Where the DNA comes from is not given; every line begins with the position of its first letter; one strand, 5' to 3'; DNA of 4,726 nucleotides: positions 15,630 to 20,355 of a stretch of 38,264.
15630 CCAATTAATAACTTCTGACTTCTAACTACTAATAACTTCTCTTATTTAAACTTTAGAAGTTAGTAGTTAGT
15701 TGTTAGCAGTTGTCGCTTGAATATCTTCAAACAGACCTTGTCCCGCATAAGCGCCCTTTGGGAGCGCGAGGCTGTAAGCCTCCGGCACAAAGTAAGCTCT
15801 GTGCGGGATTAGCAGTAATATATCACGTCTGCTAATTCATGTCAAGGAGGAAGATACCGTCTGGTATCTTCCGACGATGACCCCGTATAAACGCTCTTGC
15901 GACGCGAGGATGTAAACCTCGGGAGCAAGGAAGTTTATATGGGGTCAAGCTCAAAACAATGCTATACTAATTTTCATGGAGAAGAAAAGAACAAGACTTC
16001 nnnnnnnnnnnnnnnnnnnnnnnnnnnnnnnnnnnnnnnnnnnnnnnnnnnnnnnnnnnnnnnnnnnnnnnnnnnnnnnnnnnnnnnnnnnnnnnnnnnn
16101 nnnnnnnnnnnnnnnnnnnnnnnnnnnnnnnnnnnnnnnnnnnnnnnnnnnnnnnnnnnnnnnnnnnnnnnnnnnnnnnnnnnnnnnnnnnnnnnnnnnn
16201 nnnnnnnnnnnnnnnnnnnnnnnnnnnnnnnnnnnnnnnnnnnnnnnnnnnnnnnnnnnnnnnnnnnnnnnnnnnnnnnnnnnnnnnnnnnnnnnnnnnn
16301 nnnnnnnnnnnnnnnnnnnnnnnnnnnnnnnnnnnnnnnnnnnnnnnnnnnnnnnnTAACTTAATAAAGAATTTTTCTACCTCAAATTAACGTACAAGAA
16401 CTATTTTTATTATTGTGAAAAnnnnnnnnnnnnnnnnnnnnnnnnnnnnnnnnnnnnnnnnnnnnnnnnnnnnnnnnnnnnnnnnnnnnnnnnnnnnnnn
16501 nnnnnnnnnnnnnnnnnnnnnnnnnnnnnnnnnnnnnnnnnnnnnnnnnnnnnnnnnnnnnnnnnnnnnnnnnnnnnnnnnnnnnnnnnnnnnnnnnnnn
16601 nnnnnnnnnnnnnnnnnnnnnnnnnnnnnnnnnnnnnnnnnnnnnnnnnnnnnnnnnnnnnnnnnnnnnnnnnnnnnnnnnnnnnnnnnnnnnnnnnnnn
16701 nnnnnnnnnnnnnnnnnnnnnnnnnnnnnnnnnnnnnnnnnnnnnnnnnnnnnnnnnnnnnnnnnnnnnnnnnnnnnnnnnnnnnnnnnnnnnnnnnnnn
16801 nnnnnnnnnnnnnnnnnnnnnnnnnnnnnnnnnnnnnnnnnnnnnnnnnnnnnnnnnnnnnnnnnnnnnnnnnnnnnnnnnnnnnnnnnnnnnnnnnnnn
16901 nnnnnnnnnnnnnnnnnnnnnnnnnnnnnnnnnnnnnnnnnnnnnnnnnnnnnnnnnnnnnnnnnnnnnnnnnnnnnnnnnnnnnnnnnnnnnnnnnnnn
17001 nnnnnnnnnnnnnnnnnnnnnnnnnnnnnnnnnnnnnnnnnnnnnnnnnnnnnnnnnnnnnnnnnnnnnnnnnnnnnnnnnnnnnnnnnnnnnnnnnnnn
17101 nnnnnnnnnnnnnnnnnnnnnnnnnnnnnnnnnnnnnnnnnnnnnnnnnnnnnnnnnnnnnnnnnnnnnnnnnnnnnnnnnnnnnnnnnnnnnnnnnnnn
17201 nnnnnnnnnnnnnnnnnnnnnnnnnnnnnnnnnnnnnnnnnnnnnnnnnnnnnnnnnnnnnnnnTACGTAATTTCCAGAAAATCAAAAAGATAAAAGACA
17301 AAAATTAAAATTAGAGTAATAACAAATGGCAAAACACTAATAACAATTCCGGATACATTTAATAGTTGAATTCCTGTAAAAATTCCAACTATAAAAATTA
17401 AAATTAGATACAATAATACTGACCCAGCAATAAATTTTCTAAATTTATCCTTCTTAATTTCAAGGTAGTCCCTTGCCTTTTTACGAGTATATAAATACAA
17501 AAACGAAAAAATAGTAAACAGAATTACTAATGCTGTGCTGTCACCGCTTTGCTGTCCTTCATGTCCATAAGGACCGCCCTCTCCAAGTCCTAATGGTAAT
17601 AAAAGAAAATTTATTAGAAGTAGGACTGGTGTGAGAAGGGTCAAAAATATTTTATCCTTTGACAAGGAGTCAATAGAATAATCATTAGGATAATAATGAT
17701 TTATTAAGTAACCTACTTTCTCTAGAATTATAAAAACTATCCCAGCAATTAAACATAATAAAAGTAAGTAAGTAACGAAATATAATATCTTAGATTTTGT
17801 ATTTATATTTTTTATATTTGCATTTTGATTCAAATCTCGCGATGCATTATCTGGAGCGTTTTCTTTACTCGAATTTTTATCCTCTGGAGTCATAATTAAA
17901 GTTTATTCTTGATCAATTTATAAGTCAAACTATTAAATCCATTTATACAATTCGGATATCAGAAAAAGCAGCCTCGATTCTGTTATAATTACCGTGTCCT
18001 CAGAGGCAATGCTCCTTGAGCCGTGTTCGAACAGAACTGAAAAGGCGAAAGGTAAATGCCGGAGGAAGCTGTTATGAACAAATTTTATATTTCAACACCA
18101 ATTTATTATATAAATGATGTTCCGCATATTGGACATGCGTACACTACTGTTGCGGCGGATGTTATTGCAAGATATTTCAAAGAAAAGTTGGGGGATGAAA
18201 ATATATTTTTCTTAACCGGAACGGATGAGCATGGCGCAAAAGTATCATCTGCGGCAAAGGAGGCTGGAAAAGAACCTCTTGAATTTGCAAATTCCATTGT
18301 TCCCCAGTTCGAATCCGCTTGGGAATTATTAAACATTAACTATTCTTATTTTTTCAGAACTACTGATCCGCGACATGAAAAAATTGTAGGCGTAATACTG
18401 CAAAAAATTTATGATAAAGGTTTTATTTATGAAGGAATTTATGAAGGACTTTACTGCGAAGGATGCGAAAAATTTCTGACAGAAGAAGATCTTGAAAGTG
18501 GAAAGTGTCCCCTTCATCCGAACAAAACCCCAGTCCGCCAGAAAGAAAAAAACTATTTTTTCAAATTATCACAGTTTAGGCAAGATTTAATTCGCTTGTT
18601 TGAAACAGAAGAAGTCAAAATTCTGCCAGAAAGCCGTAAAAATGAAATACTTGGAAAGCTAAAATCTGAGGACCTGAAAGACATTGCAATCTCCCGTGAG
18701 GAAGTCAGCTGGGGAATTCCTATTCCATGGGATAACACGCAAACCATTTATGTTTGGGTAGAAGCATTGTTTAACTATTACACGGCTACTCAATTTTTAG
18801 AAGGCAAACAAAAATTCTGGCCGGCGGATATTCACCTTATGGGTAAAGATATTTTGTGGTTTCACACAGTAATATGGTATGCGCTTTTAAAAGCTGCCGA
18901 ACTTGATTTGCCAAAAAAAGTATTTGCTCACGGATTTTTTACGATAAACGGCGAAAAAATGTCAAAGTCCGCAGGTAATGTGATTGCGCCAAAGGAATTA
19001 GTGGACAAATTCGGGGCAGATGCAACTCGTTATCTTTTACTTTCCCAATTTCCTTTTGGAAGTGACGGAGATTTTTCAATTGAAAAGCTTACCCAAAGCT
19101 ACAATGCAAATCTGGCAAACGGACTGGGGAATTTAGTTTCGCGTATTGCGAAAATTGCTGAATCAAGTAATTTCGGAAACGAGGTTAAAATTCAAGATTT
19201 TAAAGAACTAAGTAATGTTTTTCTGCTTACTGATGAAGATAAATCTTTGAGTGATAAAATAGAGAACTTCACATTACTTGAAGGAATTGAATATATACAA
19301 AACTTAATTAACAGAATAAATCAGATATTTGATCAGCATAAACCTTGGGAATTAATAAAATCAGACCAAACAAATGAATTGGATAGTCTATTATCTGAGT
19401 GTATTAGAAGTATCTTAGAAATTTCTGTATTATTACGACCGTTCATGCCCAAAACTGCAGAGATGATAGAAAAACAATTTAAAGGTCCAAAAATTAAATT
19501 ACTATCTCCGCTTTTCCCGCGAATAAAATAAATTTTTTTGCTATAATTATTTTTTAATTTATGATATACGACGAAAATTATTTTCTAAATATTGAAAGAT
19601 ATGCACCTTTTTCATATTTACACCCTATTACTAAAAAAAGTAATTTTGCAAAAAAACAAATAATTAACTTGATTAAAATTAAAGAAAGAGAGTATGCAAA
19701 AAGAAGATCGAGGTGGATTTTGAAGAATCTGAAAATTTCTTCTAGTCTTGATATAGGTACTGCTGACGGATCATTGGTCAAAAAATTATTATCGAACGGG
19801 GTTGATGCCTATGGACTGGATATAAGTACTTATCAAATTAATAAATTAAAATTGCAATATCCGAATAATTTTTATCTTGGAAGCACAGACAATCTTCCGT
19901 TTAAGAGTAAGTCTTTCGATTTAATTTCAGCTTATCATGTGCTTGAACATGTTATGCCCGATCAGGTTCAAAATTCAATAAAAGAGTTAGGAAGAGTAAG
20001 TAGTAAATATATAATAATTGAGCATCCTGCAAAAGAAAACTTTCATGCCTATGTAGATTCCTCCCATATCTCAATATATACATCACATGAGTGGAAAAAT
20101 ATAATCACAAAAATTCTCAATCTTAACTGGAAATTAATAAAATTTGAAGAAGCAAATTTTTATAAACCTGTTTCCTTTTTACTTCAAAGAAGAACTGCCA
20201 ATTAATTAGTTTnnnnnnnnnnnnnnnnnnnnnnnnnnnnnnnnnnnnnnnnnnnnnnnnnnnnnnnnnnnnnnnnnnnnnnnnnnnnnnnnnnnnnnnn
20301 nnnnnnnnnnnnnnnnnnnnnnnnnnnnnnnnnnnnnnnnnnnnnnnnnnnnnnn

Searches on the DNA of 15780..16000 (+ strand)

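Call 7: search_rna_families(source=window, start=15780, end=16000, threshold=evalue, max_evalue=10, show_alignments=2)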
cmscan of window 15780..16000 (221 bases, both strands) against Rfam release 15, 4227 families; matches with E-value up to 10: 4.
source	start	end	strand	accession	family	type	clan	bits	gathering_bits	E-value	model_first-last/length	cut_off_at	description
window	15871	15954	+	RF03355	mir-2008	Gene; miRNA;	-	16.9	93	0.58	1-85/85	no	mir-2008 microRNA precursor family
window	15868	15933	+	RF01189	sn1502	Gene; snRNA; snoRNA; CD-box;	-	14.4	60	2.6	1-87/87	no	Small nucleolar RNA sn1502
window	15878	15947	-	RF03257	mir-4427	Gene; miRNA;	-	13.2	86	5.7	1-68/68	no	mir-4427 microRNA precursor family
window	15869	15932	+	RF00157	SNORD39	Gene; snRNA; snoRNA; CD-box;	CL00057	11.9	35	8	1-80/80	no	Small nucleolar RNA SNORD55/SNORD39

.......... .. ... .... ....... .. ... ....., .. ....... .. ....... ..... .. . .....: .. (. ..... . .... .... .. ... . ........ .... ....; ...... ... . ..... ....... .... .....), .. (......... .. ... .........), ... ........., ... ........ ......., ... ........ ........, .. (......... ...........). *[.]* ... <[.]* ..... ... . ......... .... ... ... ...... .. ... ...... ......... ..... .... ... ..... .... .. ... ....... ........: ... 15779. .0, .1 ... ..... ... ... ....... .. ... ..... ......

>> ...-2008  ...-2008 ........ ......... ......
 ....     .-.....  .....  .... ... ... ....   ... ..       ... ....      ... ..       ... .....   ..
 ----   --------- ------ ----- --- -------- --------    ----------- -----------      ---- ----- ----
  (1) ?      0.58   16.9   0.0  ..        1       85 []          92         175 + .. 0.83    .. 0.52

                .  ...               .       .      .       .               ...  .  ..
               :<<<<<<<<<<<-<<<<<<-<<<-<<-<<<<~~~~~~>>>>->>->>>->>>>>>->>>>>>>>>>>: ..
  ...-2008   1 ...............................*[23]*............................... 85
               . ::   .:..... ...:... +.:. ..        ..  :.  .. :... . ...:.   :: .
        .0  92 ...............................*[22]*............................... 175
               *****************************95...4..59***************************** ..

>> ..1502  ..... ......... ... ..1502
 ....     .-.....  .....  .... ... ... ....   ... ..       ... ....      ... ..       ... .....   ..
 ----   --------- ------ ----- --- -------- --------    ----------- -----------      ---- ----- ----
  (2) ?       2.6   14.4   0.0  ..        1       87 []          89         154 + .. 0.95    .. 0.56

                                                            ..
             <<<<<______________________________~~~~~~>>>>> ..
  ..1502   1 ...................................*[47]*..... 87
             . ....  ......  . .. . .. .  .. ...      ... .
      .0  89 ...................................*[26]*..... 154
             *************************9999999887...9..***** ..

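Call 60: build_rna_model(alignment_id=A4, structure=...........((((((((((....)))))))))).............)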
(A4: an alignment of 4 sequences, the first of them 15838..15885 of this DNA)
Model R1 built from alignment A4 (4 sequences, 48 columns); structure: as given.
model positions 48; base pairs 10; branch points 0; effective number of sequences 3.79; information 1.15 bits per position. Calibrated on 0.2 Mb of random sequence (short: E-values are rough).
structure used (alignment columns):
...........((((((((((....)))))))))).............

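Call 62: search_with_rna_model(model_id=R1, sources=[window, L008, L009, L011, L022, L025, L028, L029, L030, L031, L032], max_evalue=10)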
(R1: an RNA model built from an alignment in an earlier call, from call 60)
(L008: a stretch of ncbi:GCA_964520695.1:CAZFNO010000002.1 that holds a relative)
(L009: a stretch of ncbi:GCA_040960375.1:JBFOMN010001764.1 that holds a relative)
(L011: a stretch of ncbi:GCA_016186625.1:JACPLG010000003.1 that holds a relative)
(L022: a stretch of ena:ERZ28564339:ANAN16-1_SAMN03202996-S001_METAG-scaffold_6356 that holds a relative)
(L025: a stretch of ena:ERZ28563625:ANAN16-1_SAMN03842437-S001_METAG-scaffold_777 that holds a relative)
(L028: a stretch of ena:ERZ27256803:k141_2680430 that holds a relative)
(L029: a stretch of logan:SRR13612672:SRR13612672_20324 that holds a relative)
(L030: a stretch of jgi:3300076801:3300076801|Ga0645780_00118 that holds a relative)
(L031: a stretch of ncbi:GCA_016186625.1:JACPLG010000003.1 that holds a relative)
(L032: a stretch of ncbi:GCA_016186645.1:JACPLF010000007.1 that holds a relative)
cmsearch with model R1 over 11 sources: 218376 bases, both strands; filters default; matches with E-value up to 10: 15.
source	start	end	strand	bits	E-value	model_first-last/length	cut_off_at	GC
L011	9816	9863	-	74.9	7.9e-17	1-48/48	no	0.58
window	20400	20447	+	74.2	1.3e-16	1-48/48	no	0.54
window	29645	29692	+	71.7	5.4e-16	1-48/48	no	0.58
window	15838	15885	+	70.1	1.4e-15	1-48/48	no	0.54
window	15849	15872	-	30.1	2.4e-05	12-35/48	no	0.5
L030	5335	5375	-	26.6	0.00019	1-48/48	no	0.46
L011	9829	9852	+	18.8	0.019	12-35/48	no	0.54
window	20411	20434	-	18.5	0.023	12-35/48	no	0.54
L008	7626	7672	-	12.5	0.78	1-48/48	no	0.43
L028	888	926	-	12.3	0.83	1-48/48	no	0.54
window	29658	29677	-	12.1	0.98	14-33/48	no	0.55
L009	17595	17639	-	10.9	1.9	1-48/48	no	0.36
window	14135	14178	-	10.3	2.7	1-48/48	no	0.45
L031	7170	7207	+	9.1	5.5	1-48/48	no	0.42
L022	7335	7367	-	8.7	7.3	1-48/48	no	0.48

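Call 76: build_rna_model(alignment_id=A9)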
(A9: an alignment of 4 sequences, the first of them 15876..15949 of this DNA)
Model R3 built from alignment A9 (4 sequences, 114 columns); structure: RNAalifold consensus.
model positions 79; base pairs 24; branch points 0; effective number of sequences 1.99; information 0.716 bits per position. Calibrated on 0.2 Mb of random sequence (short: E-values are rough).
structure used (alignment columns):
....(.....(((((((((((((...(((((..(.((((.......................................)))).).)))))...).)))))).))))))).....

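Call 77: search_with_rna_model(model_id=R3, sources=[window, L008, L009, L011, L022, L025, L028, L029, L030, L031, L032], max_evalue=10, show_alignments=8)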
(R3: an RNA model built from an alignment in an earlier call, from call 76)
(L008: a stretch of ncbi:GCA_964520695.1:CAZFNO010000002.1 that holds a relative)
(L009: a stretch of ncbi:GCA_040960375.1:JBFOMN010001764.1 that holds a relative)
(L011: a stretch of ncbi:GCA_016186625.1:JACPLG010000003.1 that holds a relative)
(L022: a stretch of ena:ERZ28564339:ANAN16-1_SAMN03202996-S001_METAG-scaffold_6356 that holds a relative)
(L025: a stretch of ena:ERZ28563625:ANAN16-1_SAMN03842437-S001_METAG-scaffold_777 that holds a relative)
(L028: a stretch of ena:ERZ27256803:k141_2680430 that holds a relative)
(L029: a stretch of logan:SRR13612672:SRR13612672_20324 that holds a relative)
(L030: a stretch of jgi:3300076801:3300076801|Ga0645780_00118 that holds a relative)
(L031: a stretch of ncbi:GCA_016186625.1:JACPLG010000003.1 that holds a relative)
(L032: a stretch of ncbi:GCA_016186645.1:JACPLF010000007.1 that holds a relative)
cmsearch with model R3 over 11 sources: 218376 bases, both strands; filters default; matches with E-value up to 10: 7.
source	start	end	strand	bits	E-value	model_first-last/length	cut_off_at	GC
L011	9721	9826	-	89.8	1.4e-21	1-79/79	no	0.6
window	15875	15949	+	87.1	7.3e-21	1-79/79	no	0.52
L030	5269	5345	-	81.8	2.1e-19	1-79/79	no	0.44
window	15735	15815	+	68.8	7.3e-16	1-79/79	no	0.59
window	15875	15950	-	26.1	0.00034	1-79/79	no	0.53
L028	820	898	-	26.1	0.00034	1-79/79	no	0.51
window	20437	20518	+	15.8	0.22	1-79/79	no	0.51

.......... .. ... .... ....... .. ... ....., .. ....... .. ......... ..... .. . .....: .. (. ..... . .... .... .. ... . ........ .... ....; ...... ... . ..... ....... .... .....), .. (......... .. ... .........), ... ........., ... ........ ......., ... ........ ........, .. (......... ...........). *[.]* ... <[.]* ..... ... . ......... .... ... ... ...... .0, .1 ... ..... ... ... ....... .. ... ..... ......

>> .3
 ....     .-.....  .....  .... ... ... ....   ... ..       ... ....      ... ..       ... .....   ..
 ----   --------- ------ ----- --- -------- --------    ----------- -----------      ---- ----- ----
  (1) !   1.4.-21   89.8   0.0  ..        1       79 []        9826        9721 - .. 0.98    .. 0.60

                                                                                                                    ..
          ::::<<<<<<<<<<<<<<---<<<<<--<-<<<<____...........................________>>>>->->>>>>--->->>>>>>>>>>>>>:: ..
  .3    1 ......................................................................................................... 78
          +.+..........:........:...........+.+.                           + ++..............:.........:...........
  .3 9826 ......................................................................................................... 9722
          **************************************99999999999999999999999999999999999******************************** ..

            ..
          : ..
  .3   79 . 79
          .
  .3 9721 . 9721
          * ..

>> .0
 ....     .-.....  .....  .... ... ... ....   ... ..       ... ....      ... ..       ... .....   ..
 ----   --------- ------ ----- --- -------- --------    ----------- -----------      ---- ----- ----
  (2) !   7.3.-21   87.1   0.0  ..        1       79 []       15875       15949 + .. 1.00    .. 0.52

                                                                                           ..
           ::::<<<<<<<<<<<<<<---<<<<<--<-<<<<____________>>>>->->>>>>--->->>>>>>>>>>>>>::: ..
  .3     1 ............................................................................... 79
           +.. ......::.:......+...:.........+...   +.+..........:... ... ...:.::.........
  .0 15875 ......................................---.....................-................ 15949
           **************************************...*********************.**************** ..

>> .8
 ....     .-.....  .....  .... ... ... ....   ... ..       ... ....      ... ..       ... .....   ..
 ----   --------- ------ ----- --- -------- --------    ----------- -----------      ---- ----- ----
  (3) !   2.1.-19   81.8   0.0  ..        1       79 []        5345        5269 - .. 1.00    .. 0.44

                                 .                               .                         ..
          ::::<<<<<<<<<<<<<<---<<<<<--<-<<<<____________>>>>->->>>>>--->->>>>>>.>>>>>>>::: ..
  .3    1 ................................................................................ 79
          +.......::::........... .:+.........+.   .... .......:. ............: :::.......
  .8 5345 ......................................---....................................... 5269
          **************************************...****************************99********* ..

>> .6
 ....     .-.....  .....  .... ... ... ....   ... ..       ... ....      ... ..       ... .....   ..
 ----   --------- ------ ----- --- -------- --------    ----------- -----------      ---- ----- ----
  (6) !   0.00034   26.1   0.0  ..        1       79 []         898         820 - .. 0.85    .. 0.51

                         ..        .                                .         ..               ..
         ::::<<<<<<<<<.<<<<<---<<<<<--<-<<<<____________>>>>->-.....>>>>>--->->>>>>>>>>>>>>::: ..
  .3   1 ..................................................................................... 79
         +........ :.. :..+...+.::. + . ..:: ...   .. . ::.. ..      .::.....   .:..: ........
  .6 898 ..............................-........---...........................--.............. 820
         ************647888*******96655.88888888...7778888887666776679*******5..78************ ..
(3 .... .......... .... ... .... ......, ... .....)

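Call 80: search_with_rna_model(model_id=R3, sources=[window, L011, L030], max_evalue=1e-10, make_alignment=true)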
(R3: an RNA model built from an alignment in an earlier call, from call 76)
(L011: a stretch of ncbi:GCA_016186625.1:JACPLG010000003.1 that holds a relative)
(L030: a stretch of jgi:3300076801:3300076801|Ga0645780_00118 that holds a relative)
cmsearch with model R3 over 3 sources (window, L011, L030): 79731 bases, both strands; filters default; matches with E-value up to 1e-10: 4.
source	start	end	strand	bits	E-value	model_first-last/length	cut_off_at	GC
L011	9721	9826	-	89.8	5.1e-22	1-79/79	no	0.6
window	15875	15949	+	87.1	2.7e-21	1-79/79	no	0.52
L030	5269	5345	-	81.8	7.7e-20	1-79/79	no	0.44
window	15735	15815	+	68.8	2.7e-16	1-79/79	no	0.59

Alignment A10: 4 matches aligned to the model, 109 columns, each read 5' to 3' on its own strand. Consensus structure (alignment columns), stored with it:
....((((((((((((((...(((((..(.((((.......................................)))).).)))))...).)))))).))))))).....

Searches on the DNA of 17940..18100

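Call 65: search_rna_families(source=window, start=17940, end=18100, threshold=evalue, max_evalue=10)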
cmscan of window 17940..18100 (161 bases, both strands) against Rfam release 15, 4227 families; matches with E-value up to 10: 0.
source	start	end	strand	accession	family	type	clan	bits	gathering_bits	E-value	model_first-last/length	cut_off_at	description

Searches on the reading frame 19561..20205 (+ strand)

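Call 13: search_protein_families(library=pfam, proteins=[window:19561-20205:+], max_evalue=0.01)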
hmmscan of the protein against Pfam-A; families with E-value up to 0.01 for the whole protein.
window:19561-20205:+ (214 aa): 6 families
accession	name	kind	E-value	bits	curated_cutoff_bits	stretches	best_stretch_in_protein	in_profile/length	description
PF08241.18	Methyltransf_11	-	6.8e-14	52.7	21.2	1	63-146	1-86/95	Methyltransferase domain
PF13649.12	Methyltransf_25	-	5.9e-11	43.4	27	1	63-146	2-92/97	Methyltransferase domain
PF13489.12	Methyltransf_23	-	5.4e-10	39.7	27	1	42-132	6-95/164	Methyltransferase domain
PF08242.18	Methyltransf_12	-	1.7e-08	35.5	30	1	63-143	1-88/98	Methyltransferase domain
PF13847.12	Methyltransf_31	-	1.9e-06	28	27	1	62-184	7-139/145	Methyltransferase domain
PF07021.18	MetW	-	0.002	18.2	21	1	60-152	15-107/193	Methionine biosynthesis protein MetW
